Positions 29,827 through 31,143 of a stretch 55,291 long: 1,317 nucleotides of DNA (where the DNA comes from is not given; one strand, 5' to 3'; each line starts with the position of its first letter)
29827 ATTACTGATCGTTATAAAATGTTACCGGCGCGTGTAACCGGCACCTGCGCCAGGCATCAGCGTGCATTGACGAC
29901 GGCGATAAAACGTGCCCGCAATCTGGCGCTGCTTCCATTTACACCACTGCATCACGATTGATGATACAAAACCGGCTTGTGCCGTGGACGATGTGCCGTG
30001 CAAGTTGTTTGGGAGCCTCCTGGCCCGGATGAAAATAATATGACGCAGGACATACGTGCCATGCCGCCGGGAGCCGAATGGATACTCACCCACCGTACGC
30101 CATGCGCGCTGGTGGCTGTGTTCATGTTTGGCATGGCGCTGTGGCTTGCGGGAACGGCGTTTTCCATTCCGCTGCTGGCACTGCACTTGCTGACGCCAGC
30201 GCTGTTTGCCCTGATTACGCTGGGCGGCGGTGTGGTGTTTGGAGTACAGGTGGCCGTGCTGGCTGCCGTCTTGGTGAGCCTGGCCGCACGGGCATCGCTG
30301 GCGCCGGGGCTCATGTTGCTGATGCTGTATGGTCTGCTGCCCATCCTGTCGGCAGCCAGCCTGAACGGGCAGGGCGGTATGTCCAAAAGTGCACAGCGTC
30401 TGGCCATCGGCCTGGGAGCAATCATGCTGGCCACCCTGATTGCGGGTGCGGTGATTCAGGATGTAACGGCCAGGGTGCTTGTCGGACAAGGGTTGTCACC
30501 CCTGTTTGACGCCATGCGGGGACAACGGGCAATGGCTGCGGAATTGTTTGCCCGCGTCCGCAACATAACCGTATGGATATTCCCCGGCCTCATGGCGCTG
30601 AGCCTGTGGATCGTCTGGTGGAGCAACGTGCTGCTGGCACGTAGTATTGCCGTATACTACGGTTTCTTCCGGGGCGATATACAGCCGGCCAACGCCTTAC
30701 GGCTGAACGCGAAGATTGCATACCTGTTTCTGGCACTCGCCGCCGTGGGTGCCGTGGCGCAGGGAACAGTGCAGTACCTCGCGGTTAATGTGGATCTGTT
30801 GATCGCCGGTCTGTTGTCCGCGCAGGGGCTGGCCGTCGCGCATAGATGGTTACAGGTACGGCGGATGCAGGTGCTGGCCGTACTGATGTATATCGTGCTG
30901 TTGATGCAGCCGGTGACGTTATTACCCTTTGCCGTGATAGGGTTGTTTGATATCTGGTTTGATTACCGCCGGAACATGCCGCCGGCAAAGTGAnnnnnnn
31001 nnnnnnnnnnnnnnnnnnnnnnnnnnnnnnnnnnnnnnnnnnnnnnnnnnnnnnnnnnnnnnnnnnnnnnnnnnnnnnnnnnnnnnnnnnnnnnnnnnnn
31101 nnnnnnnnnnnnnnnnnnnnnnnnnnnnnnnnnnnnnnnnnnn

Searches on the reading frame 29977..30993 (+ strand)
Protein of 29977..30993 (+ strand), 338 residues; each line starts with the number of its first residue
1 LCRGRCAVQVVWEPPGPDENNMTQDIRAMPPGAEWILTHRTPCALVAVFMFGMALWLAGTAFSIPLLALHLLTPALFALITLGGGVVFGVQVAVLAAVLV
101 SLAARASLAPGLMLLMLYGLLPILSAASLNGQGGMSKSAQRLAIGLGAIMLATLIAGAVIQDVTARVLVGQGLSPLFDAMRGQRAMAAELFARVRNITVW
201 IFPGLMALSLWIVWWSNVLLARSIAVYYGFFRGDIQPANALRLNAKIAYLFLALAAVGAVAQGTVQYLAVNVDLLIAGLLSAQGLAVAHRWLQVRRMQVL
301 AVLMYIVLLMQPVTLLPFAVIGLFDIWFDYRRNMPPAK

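Call 85: search_protein_families(library=pfam, proteins=[window:29977-30993:+], max_evalue=0.00001)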
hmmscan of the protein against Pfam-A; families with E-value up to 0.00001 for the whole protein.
window:29977-30993:+ (338 aa): 1 family
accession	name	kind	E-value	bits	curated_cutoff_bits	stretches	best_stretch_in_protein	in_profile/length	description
PF09991.14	DUF2232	-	2.5e-13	50.3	27.8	1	60-326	9-290/290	Predicted membrane protein (DUF2232)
